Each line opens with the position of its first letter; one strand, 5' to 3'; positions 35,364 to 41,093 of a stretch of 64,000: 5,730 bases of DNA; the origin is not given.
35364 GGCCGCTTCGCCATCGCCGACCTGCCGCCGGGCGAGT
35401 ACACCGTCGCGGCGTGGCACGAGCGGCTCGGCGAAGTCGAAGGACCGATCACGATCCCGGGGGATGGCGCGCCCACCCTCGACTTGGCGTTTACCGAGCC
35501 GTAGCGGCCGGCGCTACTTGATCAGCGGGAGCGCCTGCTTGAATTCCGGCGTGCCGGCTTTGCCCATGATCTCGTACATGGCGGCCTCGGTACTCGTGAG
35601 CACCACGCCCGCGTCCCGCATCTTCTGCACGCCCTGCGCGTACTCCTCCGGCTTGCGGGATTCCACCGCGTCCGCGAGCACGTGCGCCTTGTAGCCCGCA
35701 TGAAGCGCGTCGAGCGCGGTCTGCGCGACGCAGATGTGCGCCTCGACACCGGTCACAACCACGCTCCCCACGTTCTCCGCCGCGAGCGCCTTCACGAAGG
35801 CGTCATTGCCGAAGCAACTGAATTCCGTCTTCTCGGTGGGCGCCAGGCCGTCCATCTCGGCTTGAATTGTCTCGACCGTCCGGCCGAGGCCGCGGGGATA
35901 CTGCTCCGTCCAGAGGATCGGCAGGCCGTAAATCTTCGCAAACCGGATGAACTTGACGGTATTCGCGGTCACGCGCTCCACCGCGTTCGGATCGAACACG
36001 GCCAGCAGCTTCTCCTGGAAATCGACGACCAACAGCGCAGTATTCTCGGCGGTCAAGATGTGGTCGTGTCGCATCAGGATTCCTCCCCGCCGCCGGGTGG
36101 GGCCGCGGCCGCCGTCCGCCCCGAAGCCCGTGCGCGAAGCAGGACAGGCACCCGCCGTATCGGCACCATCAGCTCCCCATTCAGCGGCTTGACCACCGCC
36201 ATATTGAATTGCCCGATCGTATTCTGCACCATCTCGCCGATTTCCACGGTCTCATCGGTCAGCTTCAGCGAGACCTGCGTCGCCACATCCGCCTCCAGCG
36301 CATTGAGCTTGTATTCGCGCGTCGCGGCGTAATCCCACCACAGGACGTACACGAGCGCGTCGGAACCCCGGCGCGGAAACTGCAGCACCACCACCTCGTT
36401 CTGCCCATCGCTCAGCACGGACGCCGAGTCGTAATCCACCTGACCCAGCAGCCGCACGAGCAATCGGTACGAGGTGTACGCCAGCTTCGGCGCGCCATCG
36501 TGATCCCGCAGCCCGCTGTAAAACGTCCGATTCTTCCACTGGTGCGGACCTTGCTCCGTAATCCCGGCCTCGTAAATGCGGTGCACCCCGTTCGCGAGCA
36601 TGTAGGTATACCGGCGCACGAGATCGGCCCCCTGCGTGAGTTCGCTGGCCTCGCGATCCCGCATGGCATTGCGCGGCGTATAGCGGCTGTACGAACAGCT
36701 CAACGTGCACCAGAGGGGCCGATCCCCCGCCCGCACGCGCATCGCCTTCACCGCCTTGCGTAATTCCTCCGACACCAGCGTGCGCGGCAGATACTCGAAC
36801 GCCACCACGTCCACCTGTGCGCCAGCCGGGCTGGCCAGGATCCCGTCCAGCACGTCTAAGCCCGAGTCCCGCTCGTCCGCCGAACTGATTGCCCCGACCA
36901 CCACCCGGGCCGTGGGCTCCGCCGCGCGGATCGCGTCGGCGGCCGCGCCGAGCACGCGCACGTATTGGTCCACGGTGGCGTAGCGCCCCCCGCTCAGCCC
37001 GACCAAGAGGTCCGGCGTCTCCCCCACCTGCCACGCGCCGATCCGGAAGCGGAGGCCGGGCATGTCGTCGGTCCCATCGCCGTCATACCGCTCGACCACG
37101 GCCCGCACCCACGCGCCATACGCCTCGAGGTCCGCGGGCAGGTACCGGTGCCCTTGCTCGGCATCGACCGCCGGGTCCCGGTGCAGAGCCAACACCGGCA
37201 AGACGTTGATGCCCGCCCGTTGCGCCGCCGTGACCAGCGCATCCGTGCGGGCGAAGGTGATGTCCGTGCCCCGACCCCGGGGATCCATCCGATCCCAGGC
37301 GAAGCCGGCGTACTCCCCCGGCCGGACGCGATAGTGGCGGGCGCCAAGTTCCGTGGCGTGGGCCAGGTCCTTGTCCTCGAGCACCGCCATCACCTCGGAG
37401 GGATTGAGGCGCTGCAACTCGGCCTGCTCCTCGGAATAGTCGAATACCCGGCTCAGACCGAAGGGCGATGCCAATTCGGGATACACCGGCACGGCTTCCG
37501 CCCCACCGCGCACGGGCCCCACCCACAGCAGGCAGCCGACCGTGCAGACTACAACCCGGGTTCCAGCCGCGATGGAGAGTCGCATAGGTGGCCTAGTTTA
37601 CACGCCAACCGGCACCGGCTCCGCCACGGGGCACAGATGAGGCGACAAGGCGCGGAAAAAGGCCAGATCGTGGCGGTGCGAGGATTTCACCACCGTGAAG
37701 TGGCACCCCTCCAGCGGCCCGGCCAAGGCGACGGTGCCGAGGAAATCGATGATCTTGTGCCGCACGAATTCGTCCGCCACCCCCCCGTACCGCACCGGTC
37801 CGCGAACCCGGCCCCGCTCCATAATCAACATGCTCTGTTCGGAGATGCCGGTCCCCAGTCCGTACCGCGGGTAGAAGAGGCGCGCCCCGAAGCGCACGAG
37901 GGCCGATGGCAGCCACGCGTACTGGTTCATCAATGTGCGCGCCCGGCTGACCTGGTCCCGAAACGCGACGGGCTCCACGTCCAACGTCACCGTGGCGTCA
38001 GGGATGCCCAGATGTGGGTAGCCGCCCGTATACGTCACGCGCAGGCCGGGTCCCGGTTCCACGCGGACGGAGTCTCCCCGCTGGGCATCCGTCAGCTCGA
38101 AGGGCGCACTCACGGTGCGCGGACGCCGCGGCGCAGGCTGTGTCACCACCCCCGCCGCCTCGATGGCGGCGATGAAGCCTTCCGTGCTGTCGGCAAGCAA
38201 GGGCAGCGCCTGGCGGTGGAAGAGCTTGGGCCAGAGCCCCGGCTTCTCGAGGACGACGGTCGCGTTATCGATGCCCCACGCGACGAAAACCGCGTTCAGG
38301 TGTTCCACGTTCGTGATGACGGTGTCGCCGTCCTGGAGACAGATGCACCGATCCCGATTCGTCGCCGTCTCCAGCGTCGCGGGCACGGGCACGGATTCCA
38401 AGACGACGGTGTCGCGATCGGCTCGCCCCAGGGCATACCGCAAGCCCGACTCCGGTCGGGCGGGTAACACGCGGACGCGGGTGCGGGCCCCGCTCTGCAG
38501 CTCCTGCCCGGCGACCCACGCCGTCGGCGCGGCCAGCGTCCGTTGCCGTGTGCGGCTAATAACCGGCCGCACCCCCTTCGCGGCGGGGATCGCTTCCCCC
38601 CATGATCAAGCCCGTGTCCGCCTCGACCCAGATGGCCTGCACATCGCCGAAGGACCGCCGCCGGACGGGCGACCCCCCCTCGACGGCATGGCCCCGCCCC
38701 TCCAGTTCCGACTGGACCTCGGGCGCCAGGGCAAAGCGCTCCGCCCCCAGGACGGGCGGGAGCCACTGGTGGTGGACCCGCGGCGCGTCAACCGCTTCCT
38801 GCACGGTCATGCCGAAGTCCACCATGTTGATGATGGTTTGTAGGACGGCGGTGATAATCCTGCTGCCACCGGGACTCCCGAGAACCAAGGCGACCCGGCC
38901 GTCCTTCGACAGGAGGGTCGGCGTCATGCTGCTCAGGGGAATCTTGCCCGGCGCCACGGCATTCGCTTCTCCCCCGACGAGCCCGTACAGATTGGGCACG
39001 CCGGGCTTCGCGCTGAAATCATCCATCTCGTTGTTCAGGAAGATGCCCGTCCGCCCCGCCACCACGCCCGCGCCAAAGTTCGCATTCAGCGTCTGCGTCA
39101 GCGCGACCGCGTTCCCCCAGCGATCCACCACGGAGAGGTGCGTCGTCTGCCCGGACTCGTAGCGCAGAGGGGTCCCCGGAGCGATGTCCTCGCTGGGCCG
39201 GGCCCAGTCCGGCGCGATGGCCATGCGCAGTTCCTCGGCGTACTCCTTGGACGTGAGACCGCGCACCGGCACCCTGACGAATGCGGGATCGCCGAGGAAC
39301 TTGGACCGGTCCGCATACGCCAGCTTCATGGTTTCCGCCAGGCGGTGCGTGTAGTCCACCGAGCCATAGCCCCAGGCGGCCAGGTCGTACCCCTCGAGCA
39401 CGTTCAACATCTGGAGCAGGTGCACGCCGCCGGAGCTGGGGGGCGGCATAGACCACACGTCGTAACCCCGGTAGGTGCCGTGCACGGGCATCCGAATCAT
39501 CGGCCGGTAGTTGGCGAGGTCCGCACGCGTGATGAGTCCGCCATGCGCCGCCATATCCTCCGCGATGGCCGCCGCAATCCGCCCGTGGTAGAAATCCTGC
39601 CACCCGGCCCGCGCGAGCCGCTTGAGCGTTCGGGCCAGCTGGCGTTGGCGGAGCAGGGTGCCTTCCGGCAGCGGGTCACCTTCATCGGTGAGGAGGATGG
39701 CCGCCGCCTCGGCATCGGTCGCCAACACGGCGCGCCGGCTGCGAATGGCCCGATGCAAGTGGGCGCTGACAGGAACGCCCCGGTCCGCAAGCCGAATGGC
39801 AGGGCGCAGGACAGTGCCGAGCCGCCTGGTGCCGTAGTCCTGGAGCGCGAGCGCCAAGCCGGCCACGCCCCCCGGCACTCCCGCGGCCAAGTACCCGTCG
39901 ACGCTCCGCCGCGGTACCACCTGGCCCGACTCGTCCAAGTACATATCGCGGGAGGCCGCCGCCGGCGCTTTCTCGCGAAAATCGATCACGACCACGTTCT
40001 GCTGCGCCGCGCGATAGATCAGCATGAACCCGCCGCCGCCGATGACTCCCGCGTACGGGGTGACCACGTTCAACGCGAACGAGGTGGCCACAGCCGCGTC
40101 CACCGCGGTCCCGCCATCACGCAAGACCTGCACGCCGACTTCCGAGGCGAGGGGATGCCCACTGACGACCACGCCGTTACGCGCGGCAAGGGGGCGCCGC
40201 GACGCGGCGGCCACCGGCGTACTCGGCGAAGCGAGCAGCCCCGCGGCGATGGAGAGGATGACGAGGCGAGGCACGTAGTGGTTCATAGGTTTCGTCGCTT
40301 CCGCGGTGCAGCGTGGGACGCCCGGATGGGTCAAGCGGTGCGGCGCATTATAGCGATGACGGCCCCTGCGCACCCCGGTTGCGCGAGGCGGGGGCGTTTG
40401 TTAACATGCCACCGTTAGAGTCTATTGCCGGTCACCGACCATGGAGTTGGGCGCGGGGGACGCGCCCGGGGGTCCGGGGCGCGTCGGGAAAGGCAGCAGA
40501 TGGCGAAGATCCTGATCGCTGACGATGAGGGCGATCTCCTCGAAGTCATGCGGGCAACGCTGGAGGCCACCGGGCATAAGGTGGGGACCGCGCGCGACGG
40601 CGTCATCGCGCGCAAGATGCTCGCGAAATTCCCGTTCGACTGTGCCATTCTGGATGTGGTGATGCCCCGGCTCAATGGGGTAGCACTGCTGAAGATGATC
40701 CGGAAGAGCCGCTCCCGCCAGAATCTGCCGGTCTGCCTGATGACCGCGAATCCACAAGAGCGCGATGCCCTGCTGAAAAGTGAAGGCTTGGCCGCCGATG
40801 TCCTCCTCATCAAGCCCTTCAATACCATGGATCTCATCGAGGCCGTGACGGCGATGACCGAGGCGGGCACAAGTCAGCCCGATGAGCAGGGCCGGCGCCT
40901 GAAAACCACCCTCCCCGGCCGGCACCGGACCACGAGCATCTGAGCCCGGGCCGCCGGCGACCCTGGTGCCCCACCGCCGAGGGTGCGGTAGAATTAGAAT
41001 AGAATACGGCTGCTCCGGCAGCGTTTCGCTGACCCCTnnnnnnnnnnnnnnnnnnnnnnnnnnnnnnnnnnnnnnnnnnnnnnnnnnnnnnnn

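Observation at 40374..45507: Extended RNA-repair-like operon: receiver, tandem zinc-ribbon membrane protein, archease, RtcB, pseudo-receiver patatin phospholipase, macro domain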

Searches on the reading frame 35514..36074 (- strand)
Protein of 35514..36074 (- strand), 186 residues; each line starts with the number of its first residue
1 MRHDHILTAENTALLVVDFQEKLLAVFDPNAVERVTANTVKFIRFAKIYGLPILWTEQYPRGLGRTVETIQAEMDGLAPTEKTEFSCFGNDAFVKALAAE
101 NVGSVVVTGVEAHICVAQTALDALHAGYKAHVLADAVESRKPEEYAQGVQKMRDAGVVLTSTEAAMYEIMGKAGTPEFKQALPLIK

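Call 71: search_protein_families(library=pfam, proteins=[window:35514-36074:-], max_evalue=0.00001)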
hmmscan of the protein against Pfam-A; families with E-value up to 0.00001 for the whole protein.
window:35514-36074:- (186 aa): 1 family
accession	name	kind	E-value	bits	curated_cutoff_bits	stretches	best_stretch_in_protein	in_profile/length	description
PF00857.26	Isochorismatase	-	2.1e-34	119.5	27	1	12-163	1-174/175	Isochorismatase domain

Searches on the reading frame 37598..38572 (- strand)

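Call 3: search_protein_families(library=pfam, proteins=[window:37598-38572:-], max_evalue=0.01)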
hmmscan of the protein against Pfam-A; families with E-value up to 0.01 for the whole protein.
window:37598-38572:- (324 aa): 1 family
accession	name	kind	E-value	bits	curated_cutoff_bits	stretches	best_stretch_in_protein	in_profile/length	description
PF03331.19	LpxC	-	8.4e-39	134.1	27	1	10-309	1-266/268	UDP-3-O-acyl N-acetylglycosamine deacetylase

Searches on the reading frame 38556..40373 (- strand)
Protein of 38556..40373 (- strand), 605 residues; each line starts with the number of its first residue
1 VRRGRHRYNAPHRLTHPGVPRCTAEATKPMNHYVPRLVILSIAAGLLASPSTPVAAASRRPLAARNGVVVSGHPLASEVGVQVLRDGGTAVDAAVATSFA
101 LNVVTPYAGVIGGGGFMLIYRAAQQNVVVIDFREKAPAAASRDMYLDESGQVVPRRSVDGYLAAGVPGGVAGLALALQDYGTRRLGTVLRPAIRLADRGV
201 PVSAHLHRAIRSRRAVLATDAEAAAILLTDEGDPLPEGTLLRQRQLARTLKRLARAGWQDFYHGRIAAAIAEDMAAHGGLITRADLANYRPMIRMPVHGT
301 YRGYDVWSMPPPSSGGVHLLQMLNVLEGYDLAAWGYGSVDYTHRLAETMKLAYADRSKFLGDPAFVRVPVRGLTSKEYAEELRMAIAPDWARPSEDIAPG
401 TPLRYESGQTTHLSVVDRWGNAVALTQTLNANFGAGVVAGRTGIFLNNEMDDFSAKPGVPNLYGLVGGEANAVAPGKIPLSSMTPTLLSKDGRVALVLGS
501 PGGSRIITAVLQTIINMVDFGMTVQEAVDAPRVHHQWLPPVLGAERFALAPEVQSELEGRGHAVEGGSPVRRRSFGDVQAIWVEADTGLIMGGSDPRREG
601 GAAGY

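Call 3: search_protein_families(library=pfam, proteins=[window:38556-40373:-], max_evalue=0.01)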
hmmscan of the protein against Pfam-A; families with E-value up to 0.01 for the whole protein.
window:38556-40373:- (605 aa): 1 family
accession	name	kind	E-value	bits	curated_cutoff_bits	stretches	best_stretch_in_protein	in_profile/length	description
PF01019.26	G_glu_transpept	-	1.1e-176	589.1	27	1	82-600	2-512/512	Gamma-glutamyltranspeptidase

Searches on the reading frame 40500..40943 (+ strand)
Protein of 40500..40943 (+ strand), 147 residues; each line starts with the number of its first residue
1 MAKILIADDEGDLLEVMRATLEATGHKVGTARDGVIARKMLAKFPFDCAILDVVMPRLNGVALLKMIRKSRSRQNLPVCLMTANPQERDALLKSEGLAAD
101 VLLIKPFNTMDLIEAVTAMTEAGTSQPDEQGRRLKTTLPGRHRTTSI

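Call 3: search_protein_families(library=pfam, proteins=[window:40500-40940:+], max_evalue=0.01)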
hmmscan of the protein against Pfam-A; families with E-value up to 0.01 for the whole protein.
seq(147 aa): 1 family
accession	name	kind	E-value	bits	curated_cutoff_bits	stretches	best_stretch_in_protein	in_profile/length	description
PF00072.30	Response_reg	-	1.7e-21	76.9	30.2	1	4-116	1-110/111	Response regulator receiver domain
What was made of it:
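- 40500..40943 (+): Stand-alone canonical response-regulator receiver (147 aa). PF00072, 77 bits (call 3).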

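Call 31: search_protein_families(library=padloc, proteins=[window:40500-40943:+], max_evalue=0.01)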
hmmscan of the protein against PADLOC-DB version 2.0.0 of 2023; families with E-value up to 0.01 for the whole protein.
window:40500-40943:+ (147 aa): 1 family
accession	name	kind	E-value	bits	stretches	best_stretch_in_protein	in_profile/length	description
PDLC04055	PD-T4-6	-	0.0006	16.7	1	3-127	367-490/496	-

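Call 32: search_protein_families(library=ncbifam, proteins=[window:40500-40943:+], max_evalue=0.001)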
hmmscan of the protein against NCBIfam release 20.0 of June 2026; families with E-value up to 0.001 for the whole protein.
window:40500-40943:+ (147 aa): 87 families (the best 25 are shown)
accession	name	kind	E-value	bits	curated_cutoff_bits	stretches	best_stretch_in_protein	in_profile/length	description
NF053854.1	RespRegPhoBBctds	equivalog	3.4e-18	65.8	270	1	4-127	1-122/225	two-component system response regulator PhoB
NF008199.0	PRK10955.1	equivalog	6.6e-18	65.5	341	1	1-121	1-116/232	envelope stress response regulator transcription factor CpxR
NF041733.1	resp_reg_CseB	equivalog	1e-16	61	350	1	3-124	2-119/228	two-component system response regulator CseB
NF012023.0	PRK15479.1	equivalog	1.5e-16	60.7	337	1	3-126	2-122/224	transcriptional regulator TctD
TIGR02154.1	PhoB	equivalog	1.8e-16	60.1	296.2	1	2-120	3-120/226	phosphate regulon transcriptional regulator PhoB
NF040534.1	resp_reg_YycF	equivalog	1.3e-15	57.3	340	1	3-122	2-117/231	response regulator YycF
NF033117.2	vanR_ACDEGLN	exception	1.4e-15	57.5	350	1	4-118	1-111/226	VanR-ABDEGLN family response regulator transcription factor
NF041734.1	resp_reg_RppA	equivalog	1.9e-15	56.9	250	1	3-120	2-118/229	two-component system response regulator RppA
NF007135.0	PRK09581.1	equivalog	2.3e-15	56.4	474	1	1-120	2-120/457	PleD family two-component system response regulator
NF033120.0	vanR_FM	exception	5.3e-15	55.7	460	1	3-119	5-117/231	vancomycin resistance response regulator transcription factor, VanR-F/VanR-M family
NF045944.1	ResRegRpaBCyano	equivalog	1.2e-14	54.3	330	1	5-119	1-111/229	response regulator transcription factor RpaB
NF000403.1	vanR-C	exception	1.9e-14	53.8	480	1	3-117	4-114/231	vancomycin resistance response regulator transcription factor VanR-C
NF007005.1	PRK09468.1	equivalog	3.1e-14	53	331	1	2-120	4-119/237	osmolarity response regulator transcription factor OmpR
NF012227.0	AdeR_RR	equivalog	5.1e-14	52.3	340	1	3-121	13-127/239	efflux system response regulator transcription factor AdeR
NF051850.1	RespRegRprY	equivalog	9.3e-14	51.4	370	1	3-119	6-119/234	response regulator transcription factor RprY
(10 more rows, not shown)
